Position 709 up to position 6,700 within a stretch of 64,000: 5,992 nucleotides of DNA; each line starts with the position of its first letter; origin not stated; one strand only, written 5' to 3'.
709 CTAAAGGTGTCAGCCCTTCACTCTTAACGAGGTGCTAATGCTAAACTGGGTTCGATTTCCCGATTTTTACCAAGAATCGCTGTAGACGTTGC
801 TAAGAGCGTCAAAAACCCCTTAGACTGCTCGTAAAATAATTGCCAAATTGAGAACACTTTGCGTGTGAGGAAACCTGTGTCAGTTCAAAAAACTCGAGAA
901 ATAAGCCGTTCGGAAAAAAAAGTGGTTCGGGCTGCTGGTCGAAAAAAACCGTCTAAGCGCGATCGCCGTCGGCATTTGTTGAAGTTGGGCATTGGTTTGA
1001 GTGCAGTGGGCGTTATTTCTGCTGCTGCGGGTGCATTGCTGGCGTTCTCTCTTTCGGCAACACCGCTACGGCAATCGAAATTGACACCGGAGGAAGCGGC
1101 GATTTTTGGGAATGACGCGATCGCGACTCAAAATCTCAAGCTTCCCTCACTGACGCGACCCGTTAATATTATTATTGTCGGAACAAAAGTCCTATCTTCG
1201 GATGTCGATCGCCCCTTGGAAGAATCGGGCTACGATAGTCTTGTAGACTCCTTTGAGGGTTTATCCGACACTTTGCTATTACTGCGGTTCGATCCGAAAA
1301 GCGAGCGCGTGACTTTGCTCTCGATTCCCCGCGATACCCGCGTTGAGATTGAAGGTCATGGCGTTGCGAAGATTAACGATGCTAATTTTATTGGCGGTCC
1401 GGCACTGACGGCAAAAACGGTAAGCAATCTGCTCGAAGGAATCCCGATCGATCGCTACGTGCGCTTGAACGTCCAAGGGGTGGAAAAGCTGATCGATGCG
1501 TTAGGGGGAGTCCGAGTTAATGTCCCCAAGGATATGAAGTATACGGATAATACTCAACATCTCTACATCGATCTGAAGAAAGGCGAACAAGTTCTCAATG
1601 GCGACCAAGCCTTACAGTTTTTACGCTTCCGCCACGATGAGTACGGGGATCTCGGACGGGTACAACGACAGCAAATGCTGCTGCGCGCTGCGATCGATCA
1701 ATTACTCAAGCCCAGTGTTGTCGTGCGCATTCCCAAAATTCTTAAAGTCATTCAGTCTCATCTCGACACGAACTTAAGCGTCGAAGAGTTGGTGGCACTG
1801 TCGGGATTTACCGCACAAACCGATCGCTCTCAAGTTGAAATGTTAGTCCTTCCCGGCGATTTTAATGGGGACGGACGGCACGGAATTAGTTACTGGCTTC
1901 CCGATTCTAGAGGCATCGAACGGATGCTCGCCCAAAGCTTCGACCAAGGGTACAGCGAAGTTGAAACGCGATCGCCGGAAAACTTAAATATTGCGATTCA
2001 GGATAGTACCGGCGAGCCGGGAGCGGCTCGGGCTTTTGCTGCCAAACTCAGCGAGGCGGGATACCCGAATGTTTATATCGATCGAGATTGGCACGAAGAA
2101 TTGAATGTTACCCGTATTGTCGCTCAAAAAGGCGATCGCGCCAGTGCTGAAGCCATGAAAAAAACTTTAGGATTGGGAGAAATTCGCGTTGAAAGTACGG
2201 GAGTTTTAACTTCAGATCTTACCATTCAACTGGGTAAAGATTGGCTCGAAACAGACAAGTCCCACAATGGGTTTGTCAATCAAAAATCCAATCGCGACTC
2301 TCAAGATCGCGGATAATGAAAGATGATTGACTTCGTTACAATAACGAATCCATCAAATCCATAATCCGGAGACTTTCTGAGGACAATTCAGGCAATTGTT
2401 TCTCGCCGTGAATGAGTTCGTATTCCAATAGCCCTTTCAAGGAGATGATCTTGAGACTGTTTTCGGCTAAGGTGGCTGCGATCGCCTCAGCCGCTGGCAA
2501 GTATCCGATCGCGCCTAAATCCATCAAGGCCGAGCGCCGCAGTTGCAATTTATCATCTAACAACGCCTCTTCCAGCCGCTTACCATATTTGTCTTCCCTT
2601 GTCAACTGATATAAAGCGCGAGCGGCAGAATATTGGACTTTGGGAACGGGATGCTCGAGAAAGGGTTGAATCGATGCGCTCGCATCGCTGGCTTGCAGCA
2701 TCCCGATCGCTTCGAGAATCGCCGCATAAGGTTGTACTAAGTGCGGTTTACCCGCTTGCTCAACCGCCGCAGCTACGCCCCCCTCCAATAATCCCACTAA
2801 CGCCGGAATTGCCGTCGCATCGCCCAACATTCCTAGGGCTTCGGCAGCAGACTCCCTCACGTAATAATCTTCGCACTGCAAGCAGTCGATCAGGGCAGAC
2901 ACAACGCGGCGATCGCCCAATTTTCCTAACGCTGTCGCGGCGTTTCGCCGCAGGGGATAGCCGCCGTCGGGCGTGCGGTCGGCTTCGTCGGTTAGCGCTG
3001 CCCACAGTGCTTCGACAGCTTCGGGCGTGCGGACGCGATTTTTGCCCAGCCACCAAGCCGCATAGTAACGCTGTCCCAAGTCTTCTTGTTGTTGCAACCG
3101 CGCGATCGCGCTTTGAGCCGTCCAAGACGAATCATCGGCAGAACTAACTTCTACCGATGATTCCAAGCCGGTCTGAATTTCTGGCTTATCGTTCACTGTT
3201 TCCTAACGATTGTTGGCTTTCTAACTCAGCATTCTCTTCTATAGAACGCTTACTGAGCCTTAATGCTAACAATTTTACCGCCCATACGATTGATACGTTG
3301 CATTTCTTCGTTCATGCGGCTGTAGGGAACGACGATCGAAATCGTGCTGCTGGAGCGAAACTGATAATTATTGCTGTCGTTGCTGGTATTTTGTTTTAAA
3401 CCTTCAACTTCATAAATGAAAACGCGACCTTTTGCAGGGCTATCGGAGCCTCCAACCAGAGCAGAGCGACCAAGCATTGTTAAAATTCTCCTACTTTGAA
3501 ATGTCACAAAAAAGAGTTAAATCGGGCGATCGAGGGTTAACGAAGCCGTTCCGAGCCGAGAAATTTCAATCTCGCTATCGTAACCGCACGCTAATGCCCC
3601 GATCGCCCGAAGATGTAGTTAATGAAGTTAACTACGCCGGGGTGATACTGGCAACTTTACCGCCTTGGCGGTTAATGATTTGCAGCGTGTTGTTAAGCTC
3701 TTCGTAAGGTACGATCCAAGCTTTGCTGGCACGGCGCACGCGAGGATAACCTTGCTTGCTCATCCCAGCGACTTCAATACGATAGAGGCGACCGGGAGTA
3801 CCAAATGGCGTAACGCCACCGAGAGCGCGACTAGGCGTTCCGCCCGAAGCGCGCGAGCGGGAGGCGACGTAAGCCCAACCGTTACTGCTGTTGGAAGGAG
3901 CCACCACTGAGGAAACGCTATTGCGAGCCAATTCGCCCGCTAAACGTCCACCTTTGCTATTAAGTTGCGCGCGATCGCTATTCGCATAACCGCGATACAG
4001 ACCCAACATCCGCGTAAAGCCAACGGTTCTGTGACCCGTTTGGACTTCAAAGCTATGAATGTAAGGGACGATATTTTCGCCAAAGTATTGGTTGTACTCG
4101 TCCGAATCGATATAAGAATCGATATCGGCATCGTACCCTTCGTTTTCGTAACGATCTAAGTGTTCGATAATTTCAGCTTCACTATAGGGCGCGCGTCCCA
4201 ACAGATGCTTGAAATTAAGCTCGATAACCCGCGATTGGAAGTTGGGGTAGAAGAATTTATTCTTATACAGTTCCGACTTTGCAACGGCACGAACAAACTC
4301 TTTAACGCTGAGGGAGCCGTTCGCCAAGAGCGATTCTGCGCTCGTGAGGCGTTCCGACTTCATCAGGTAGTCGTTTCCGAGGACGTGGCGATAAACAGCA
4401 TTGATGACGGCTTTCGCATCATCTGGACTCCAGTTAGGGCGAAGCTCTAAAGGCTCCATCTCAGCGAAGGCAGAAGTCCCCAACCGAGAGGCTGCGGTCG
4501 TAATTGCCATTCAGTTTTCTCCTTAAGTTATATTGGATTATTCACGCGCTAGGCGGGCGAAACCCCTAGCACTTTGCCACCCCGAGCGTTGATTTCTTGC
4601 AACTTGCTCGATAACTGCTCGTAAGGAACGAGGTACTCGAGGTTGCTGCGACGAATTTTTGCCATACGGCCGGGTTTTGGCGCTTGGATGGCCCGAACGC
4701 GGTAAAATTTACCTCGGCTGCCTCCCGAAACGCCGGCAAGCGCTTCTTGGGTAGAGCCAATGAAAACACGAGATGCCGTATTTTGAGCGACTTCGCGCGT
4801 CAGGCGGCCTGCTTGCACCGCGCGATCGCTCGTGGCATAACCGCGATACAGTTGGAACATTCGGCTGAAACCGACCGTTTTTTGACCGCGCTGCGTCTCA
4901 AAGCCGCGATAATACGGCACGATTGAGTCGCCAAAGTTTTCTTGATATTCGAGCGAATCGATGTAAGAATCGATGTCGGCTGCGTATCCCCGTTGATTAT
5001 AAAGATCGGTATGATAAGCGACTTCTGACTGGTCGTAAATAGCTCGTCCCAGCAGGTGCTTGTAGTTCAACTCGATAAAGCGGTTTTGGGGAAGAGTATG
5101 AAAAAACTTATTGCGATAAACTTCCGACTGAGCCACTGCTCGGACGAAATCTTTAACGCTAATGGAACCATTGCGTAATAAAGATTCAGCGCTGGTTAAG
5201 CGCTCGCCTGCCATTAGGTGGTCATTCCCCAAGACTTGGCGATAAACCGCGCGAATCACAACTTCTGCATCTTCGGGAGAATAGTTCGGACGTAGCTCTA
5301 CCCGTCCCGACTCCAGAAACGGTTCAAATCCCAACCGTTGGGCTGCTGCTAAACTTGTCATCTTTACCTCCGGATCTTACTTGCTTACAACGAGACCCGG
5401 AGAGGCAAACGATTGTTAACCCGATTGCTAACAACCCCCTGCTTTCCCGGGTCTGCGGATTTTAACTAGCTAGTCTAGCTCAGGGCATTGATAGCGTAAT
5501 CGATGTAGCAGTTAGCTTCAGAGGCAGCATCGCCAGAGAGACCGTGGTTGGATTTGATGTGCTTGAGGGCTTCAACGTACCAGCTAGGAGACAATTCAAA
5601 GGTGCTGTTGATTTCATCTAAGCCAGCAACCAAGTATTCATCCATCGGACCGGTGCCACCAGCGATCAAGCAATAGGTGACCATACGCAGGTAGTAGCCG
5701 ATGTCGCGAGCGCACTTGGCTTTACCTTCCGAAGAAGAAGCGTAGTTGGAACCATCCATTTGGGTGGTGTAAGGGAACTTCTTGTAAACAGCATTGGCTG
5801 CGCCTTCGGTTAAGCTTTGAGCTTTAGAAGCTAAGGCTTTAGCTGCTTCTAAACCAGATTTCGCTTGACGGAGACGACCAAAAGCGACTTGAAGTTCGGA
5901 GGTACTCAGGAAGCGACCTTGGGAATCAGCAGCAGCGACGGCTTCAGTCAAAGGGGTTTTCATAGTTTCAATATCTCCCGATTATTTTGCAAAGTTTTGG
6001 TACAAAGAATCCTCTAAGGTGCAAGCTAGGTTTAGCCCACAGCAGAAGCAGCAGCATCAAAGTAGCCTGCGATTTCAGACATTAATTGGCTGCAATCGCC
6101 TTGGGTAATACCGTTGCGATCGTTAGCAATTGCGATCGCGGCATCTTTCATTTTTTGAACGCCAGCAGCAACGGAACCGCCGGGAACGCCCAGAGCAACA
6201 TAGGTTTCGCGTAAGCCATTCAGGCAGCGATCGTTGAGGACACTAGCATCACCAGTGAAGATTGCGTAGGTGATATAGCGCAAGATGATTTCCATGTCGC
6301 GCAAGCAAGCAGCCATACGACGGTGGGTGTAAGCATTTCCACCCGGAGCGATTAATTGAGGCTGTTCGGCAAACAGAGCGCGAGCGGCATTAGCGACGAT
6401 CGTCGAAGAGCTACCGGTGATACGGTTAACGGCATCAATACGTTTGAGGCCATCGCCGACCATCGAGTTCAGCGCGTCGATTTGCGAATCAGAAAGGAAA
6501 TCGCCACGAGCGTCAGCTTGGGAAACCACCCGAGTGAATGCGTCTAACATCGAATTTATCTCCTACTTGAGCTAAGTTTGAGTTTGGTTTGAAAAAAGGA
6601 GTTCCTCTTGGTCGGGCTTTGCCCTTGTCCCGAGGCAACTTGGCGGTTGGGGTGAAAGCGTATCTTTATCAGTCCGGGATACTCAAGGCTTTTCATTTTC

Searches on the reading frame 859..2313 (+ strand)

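Call 8: search_protein_families(library=pfam, proteins=[window:859-2313:+], max_evalue=0.00001)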
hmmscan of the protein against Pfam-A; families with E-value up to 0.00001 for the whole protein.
window:859-2313:+ (485 aa): 2 families
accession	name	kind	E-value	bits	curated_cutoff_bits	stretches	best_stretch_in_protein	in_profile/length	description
PF03816.19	LytR_cpsA_psr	-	7.1e-48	163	24.6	1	136-282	2-148/150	LytR_cpsA_psr family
PF13399.11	LytR_C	-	4.8e-15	56.7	22.2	1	376-462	2-86/86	LytR cell envelope-related transcriptional attenuator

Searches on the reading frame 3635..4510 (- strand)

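Call 8: search_protein_families(library=pfam, proteins=[window:3635-4510:-], max_evalue=0.00001)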
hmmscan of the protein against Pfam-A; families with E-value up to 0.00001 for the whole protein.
window:3635-4510:- (292 aa): 2 families
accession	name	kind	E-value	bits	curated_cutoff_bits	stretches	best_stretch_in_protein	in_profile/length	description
PF00427.26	PBS_linker_poly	-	3.8e-51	172.8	28.7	1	28-150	2-124/126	Phycobilisome Linker polypeptide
PF01383.26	CpcD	-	9e-21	74.4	27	1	240-291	1-55/55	CpcD/allophycocyanin linker domain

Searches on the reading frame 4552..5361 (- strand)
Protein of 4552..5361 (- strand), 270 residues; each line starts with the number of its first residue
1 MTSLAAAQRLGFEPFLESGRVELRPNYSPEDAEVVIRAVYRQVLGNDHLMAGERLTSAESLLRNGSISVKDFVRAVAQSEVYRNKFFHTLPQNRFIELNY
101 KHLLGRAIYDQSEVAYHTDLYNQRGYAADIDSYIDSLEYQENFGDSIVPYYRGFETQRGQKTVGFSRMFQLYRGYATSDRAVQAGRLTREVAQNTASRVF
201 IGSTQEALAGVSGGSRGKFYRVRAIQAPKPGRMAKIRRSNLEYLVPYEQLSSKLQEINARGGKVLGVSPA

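Call 8: search_protein_families(library=pfam, proteins=[window:4552-5361:-], max_evalue=0.00001)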
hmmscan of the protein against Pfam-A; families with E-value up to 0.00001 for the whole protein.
window:4552-5361:- (270 aa): 2 families
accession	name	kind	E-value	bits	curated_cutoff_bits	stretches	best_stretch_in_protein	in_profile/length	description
PF00427.26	PBS_linker_poly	-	5.2e-51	172.4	28.7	1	28-152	2-126/126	Phycobilisome Linker polypeptide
PF01383.26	CpcD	-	4.1e-17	62.7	27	1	217-269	1-55/55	CpcD/allophycocyanin linker domain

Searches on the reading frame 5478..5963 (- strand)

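Call 8: search_protein_families(library=pfam, proteins=[window:5478-5963:-], max_evalue=0.00001)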
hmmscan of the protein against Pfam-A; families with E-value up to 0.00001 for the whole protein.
window:5478-5963:- (162 aa): 1 family
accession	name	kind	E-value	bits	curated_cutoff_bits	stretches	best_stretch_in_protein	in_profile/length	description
PF00502.25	Phycobilisome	-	2.6e-49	167.6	22.2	1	8-161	2-155/155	Phycobilisome protein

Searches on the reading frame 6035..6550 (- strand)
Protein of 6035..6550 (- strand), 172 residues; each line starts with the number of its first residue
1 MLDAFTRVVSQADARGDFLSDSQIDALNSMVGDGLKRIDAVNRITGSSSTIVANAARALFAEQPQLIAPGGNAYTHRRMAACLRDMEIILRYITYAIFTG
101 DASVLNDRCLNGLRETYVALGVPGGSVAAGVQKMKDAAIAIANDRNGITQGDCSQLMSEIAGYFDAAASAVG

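Call 8: search_protein_families(library=pfam, proteins=[window:6035-6550:-], max_evalue=0.00001)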
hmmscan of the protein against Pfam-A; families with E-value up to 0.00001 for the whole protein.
window:6035-6550:- (172 aa): 1 family
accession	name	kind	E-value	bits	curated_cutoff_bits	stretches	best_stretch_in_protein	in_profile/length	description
PF00502.25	Phycobilisome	-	1.2e-52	178.4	22.2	1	7-170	1-154/155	Phycobilisome protein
